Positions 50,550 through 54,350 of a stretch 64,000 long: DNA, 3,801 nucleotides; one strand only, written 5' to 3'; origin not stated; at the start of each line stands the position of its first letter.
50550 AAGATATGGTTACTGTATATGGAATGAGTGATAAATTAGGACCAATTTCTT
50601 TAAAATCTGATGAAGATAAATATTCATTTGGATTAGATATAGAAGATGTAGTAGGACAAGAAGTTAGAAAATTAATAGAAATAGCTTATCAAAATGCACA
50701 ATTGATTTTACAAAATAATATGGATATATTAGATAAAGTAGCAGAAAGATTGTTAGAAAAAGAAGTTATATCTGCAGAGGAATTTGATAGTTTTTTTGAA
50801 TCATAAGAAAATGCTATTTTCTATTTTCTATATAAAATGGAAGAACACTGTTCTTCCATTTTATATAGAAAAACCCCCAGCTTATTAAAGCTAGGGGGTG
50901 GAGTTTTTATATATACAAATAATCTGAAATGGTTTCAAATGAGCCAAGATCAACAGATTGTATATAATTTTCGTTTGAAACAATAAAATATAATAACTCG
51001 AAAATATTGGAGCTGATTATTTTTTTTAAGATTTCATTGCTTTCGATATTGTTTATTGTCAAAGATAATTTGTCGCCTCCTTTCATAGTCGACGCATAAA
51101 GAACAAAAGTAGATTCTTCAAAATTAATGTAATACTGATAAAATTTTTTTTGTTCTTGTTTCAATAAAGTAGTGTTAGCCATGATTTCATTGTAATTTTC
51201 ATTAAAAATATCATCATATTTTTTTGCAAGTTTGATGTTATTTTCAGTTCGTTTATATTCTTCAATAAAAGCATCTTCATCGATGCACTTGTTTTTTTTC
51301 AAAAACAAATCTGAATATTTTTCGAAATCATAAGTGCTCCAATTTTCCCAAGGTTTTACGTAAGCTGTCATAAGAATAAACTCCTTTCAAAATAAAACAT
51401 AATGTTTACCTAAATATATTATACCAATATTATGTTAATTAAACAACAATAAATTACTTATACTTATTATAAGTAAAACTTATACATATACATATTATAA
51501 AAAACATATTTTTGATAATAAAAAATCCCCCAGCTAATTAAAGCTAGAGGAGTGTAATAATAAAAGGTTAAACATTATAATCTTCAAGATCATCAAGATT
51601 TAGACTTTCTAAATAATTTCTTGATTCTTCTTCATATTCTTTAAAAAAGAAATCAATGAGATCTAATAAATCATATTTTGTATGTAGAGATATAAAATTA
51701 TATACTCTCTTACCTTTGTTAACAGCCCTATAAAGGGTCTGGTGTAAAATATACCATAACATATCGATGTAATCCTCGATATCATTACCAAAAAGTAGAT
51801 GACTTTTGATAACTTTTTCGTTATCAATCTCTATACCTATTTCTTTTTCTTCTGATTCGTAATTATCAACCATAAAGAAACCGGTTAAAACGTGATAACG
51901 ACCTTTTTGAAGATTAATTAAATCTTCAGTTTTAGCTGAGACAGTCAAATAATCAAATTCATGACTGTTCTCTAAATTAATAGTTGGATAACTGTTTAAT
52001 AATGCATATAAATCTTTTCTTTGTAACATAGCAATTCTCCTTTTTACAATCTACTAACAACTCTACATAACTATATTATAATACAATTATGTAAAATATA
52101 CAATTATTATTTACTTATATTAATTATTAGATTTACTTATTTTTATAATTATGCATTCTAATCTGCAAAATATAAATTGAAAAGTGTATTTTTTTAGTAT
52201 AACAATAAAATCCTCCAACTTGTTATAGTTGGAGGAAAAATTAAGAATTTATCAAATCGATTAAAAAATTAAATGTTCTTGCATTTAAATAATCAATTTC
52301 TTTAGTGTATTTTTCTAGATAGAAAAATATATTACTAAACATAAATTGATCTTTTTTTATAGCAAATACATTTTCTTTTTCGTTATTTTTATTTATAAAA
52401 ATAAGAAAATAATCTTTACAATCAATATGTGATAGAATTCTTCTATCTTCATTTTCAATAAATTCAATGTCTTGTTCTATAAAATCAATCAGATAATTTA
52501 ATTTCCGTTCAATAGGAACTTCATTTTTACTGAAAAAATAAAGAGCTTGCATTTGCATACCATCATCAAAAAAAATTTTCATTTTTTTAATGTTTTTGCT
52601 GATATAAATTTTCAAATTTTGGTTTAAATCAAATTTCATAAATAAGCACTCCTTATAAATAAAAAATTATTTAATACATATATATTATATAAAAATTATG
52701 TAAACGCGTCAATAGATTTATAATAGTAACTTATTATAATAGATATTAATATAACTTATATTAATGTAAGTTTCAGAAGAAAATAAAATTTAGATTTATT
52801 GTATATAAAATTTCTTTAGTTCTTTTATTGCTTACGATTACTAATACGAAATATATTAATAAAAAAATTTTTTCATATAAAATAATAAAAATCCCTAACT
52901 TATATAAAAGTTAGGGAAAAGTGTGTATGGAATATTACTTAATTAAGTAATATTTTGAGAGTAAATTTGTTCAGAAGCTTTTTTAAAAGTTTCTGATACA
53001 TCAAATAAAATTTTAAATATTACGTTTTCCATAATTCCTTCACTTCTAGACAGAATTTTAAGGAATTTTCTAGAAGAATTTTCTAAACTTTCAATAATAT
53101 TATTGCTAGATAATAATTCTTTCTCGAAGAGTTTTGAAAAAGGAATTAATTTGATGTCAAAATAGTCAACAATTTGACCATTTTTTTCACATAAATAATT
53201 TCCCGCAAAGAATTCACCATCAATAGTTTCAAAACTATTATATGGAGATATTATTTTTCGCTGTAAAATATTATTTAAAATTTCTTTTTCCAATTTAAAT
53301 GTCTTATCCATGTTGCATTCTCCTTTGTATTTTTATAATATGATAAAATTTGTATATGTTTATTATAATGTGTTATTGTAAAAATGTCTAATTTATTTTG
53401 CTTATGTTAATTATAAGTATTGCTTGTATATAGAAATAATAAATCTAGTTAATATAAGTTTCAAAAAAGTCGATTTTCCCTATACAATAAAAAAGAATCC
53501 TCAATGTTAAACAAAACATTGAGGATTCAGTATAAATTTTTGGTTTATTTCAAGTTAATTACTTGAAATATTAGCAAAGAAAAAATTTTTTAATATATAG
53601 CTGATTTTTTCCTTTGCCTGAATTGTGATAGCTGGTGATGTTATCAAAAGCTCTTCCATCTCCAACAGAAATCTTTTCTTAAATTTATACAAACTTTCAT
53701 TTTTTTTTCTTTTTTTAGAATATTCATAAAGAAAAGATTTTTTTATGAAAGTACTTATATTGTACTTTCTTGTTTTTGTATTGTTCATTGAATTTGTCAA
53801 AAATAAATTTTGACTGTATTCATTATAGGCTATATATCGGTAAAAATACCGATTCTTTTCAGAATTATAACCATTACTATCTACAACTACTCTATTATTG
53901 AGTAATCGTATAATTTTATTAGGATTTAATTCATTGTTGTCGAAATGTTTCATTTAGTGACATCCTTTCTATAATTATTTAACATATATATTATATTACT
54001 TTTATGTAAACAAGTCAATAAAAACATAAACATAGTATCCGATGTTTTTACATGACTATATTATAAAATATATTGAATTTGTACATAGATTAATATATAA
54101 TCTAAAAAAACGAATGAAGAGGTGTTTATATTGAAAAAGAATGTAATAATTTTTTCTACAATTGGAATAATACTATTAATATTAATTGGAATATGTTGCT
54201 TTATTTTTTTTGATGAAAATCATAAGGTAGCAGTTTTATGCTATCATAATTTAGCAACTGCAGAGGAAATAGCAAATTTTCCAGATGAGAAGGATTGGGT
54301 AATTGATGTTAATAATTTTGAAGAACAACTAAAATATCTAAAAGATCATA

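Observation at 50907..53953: Array of five tandem, individually terminated small cytoplasmic genes of unknown function downstream of ftsH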

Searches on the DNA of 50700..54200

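Call 72: search_rna_families(source=window, start=50700, end=54200, threshold=evalue, max_evalue=1)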
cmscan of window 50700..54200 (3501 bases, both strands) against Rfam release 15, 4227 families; matches with E-value up to 1: 4.
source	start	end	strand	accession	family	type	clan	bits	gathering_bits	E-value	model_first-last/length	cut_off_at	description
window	50797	50895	+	RF02526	SSRC34_1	Gene; sRNA;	-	28.1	64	0.42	1-128/128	no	Streptococcus sRNA SSRC34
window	50801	50900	-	RF02526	SSRC34_1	Gene; sRNA;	-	27.8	64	0.49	1-128/128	no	Streptococcus sRNA SSRC34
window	50829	50906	+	RF02618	SSRC34_2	Gene; sRNA;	-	26.1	48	0.28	1-125/125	no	Streptococcus sRNA 34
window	53449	53528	+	RF02822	Srn266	Gene; sRNA;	-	24.9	63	0.6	1-112/112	no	Streptococcus RNA 266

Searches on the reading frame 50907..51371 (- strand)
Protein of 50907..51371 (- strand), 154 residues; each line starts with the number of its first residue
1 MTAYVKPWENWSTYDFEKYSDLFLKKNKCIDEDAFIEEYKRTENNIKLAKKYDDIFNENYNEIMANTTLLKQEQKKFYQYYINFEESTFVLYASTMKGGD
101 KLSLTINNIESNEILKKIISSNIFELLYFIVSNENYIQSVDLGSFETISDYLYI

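Call 6: search_protein_families(library=pfam, proteins=[window:50907-51371:-], max_evalue=1)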
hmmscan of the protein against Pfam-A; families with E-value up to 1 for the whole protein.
window:50907-51371:- (154 aa): 1 family
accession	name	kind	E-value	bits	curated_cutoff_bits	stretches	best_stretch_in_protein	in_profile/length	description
PF09596.15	MamL-1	-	0.026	15.1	25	1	36-72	14-48/58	MamL-1 domain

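Call 7: search_protein_families(library=ncbifam, proteins=[window:50907-51371:-], max_evalue=1)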
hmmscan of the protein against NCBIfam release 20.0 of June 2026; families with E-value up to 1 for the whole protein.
window:50907-51371:- (154 aa): 0 families

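Call 8: search_protein_families(library=padloc, proteins=[window:50907-51371:-], max_evalue=1)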
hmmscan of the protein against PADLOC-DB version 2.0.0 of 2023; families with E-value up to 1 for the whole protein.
window:50907-51371:- (154 aa): 0 families

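Call 9: search_protein_families(library=phrogs, proteins=[window:50907-51371:-], max_evalue=1)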
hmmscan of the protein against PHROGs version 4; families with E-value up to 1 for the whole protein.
window:50907-51371:- (154 aa): 3 families
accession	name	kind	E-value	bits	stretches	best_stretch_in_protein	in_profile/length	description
phrog_19362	-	unknown function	0.0067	17.5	1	20-93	61-128/164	-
phrog_34042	-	unknown function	0.015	16.1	1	58-124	2-61/76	-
phrog_37507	-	unknown function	0.064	14.1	1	19-47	11-39/55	-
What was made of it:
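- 50907..51371 (-): g1: 154-aa acidic (pI 4.7) cytoplasmic ORFan; family F1. No family hits (calls 6-9).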

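Call 12: list_cluster_members(proteins=[window:50907-51371:-, window:51568-52029:-, window:52241-52639:-, window:52943-53311:-, window:53555-53953:-, window:49022-50806:+, window:54122-54946:+])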
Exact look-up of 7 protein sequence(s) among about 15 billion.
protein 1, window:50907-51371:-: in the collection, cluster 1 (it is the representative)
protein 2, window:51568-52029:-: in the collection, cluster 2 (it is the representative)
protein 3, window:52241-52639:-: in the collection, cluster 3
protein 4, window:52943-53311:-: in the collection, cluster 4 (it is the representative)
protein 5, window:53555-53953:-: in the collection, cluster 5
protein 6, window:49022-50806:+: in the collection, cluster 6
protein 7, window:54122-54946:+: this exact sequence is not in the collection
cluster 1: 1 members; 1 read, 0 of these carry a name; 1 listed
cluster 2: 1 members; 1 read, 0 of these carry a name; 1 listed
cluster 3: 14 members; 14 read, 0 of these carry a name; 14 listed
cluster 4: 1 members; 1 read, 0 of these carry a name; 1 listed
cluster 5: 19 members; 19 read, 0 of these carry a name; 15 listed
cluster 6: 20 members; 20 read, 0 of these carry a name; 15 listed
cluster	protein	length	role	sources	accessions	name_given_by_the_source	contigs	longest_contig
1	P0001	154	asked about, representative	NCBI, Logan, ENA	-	-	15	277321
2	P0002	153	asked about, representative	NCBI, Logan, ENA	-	-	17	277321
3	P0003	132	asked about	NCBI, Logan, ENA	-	-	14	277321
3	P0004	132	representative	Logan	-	-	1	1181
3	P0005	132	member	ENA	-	-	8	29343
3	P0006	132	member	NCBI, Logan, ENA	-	-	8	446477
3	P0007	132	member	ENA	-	-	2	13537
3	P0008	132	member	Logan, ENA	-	-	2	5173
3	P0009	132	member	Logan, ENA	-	-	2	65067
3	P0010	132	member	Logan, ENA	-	-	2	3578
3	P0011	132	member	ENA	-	-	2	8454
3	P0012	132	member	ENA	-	-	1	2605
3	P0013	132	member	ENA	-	-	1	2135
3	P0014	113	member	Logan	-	-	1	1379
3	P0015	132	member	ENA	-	-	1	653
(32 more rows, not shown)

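Call 51: find_homologous_proteins(query=window:50907-51371:-, max_evalue=0.01)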
Query window:50907-51371:- (154 aa): 4 proteins with E <= 0.01 among 40 candidates.
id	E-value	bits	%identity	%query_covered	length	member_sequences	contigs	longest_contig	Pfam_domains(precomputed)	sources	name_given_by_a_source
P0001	1.3e-92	325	100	100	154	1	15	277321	-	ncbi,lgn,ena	-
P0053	5.6e-73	262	78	100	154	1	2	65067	-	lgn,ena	-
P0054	8.4e-67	242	71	100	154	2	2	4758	-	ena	-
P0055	4.5e-57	210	63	100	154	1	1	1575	-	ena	-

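Call 59: predict_structure(alignment_id=A2)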
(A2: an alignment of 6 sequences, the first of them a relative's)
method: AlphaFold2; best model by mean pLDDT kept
length: 153 residues; sequences in the alignment: 6
mean_pLDDT: 38.5   pTM: 0.27
mean pLDDT of the five models: 38.5, 36.0, 35.6, 34.4, 32.4
residues with pLDDT >= 90: 0; 70-90: 0; 50-70: 4; < 50: 149
segments of 3 or more residues with pLDDT < 50: 1-89, 96-153
pLDDT, mean of each block of 10 residues (from residue 1): 37 37 32 30 33 40 41 35 46 48 35 40 43 40 41 32
secondary structure, 60 per line:
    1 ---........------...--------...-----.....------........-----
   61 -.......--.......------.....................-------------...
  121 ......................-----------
elements in order: H4-11 E18-20 E29-31 H37-41 E48-55 E62-68 E71-77 H84-104 H118-142

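Call 74: predict_structure(alignment_id=A3)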
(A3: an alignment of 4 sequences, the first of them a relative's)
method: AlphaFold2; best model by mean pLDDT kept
length: 154 residues; sequences in the alignment: 4
mean_pLDDT: 40.6   pTM: 0.28
mean pLDDT of the five models: 40.6, 35.7, 34.2, 32.7, 31.8
residues with pLDDT >= 90: 0; 70-90: 0; 50-70: 23; < 50: 131
segments of 3 or more residues with pLDDT < 50: 1-100, 109-125, 144-154
pLDDT, mean of each block of 10 residues (from residue 1): 34 40 36 44 36 34 33 35 43 41 52 46 49 52 41 27
secondary structure, 60 per line:
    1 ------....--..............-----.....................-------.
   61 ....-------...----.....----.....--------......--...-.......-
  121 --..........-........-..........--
elements in order: H7-10 H13-26 H32-52 H60-64 E79-83 E88-92 E101-106 H113-119 H123-132 E137-141 H143-152
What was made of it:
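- On Polymorphic-toxin immunity proteins: AlphaFold2 models of g2 and g1 had mean pLDDT 38.5 and 40.6 (calls 59, 74), too low for a fold search.
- Both AlphaFold models were unusable (pLDDT 38.5 and 40.6; calls 59, 74). No structural evidence could be obtained (calls 59, 74). The AlphaFold models had low confidence (calls 59, 74).
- Tried and rejected: AlphaFold2 with the available shallow alignments gave pLDDT 38.5 for g2 and 40.6 for g1 (calls 59, 74).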

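Call 79: find_related_loci(query=window:50907-51371:-, collection=viral_contigs, flank=3000)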
Query window:50907-51371:- (154 aa) in viral_contigs; peptide patterns used: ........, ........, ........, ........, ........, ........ (x = any residue, [..] = any of these).
6 stretches matched a pattern, but none encodes a relative of the query by tblastn (E <= 1e-3).

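Call 97: search_solved_structures(query=A3, max_evalue=1)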
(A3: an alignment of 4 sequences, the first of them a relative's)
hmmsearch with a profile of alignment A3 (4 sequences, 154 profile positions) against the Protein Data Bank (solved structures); distinct sequences matched with E-value up to 1: 1.
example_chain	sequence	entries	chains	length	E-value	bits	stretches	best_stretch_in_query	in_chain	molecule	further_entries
2caz_C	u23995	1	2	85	0.13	15.6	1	4-67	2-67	PROTEIN SRN2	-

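Call 98: search_solved_structures(query=A2, max_evalue=1)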
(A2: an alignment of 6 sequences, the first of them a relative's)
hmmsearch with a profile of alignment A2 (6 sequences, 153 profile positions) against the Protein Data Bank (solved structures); distinct sequences matched with E-value up to 1: 0.
